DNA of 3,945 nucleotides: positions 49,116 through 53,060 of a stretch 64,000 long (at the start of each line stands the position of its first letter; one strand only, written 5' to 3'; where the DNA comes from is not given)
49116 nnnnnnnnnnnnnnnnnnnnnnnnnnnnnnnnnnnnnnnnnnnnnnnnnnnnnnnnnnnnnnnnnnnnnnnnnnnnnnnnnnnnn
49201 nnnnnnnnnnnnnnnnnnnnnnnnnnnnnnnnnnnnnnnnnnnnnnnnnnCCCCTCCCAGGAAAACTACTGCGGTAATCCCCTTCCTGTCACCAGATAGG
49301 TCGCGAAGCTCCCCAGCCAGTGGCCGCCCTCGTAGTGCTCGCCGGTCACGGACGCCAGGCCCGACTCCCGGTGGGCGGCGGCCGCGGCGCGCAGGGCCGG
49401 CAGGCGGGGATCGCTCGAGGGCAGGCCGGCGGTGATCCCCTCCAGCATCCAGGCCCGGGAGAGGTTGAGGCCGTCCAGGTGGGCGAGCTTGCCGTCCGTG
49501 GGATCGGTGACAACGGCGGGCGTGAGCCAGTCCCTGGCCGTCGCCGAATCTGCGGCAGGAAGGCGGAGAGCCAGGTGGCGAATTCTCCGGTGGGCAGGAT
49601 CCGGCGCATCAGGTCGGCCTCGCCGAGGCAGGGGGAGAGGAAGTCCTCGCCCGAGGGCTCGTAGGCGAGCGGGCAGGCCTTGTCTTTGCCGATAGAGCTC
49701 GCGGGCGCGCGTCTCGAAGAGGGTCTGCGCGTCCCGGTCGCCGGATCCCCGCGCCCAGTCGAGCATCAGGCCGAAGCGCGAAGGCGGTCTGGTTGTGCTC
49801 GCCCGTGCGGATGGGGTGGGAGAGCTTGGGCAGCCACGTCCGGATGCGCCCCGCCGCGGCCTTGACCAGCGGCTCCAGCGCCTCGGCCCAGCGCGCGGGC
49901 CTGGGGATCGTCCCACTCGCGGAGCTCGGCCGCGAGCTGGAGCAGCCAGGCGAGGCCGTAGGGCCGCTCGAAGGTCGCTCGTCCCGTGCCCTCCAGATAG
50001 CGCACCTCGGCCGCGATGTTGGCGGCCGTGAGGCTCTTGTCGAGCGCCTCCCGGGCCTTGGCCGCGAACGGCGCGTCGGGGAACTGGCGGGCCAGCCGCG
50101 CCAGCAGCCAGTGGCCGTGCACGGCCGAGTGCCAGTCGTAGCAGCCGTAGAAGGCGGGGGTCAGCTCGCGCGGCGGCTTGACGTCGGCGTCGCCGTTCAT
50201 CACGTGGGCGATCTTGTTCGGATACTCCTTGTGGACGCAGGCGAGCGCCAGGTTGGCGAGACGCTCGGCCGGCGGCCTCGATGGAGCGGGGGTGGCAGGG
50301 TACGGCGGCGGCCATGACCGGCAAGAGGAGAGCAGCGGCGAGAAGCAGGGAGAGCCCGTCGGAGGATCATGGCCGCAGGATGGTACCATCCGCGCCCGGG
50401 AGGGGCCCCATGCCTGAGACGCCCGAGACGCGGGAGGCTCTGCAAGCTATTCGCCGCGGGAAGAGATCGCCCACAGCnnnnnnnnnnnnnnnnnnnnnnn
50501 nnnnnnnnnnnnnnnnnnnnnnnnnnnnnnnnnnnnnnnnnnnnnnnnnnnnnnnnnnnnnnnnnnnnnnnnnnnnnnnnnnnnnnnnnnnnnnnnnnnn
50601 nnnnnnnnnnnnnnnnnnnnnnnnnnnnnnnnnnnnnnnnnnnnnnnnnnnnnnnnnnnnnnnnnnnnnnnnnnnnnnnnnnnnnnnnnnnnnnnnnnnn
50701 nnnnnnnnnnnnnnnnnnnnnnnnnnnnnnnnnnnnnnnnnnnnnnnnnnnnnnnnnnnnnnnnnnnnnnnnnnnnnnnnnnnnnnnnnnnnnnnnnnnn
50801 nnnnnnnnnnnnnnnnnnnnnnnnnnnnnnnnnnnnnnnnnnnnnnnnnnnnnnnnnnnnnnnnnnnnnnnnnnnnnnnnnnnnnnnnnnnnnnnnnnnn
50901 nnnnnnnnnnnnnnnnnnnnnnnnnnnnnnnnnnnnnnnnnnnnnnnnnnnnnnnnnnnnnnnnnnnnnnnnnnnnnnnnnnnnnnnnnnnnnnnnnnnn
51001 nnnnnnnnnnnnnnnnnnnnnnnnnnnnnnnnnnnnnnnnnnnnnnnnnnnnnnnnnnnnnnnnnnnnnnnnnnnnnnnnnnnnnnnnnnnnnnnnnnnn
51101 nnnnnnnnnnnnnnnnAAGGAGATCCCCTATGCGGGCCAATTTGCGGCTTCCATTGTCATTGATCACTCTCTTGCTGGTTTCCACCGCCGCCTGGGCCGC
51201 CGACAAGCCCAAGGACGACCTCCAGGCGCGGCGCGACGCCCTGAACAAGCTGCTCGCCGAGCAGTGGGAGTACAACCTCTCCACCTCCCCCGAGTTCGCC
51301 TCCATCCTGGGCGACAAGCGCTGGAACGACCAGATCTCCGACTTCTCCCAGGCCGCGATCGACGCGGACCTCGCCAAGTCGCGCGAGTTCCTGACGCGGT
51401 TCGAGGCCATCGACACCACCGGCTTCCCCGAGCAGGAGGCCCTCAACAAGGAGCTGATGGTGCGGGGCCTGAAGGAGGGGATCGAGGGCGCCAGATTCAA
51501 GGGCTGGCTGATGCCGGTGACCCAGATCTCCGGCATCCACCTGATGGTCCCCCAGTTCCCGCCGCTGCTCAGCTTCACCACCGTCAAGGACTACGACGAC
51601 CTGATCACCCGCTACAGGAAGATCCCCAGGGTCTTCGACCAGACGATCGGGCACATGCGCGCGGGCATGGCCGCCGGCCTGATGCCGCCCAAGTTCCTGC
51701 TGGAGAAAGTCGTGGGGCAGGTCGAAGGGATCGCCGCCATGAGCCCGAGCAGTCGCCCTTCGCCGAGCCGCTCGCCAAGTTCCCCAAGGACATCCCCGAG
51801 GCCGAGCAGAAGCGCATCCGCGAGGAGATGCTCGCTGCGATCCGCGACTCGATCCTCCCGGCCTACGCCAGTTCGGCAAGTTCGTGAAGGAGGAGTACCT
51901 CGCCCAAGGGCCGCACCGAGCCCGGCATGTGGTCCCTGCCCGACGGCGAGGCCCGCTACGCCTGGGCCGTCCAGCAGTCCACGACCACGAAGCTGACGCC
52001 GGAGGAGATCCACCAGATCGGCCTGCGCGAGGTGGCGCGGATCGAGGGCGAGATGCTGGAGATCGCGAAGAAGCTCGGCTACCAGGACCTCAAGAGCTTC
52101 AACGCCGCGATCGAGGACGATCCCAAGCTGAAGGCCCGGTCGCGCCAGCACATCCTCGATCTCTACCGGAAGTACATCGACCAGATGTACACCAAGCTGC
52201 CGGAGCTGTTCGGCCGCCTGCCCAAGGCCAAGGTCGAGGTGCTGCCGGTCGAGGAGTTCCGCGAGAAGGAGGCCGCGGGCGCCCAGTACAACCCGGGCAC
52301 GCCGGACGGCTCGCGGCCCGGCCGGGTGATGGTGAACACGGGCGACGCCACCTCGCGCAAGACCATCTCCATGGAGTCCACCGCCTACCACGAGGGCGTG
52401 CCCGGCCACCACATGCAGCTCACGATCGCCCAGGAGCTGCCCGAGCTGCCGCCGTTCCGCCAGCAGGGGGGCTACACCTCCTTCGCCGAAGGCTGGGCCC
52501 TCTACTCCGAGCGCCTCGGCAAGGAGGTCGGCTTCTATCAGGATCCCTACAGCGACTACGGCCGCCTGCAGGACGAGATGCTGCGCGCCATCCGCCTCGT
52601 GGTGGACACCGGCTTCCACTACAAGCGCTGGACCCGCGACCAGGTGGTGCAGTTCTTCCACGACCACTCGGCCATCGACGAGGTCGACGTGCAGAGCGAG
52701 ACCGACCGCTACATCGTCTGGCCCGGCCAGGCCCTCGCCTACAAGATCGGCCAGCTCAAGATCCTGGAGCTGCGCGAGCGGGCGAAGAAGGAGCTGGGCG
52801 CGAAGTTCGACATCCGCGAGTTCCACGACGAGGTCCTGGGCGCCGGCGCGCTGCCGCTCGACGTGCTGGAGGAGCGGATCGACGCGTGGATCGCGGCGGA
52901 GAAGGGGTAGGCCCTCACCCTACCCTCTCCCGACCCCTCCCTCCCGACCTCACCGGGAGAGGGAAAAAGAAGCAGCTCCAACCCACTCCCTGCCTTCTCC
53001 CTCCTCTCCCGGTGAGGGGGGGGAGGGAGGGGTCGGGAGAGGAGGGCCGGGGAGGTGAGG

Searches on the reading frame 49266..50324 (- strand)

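Call 76: search_protein_families(library=pfam, proteins=[window:49266-50324:-], max_evalue=0.0001)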
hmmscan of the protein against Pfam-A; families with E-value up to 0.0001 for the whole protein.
window:49266-50324:- (352 aa): 1 family
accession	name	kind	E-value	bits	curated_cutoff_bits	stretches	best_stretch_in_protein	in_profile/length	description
PF11199.13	DUF2891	-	1.8e-31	109.9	25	1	254-343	235-324/325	Protein of unknown function (DUF2891)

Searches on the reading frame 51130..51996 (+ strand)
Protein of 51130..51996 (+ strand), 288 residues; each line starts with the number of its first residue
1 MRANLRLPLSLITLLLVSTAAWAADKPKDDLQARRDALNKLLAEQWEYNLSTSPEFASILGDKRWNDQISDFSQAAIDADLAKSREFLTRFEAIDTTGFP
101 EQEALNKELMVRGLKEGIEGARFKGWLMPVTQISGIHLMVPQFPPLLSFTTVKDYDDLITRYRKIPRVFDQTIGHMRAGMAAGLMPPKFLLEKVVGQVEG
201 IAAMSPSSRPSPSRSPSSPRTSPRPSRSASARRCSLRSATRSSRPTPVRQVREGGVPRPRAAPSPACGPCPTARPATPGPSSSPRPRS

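Call 76: search_protein_families(library=pfam, proteins=[window:51130-51996:+], max_evalue=0.0001)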
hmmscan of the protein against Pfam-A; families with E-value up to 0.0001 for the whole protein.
window:51130-51996:+ (288 aa): 1 family
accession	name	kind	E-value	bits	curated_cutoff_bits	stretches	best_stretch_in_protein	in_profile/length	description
PF05960.17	DUF885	-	7.2e-27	95.6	32.4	1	54-211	1-158/532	Bacterial protein of unknown function (DUF885)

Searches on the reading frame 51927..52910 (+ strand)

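Call 76: search_protein_families(library=pfam, proteins=[window:51927-52910:+], max_evalue=0.0001)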
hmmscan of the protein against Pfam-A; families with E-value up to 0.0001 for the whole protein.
window:51927-52910:+ (327 aa): 1 family
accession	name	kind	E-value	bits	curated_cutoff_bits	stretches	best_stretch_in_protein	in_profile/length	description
PF05960.17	DUF885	-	1.8e-139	467.2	32.4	1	1-318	209-532/532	Bacterial protein of unknown function (DUF885)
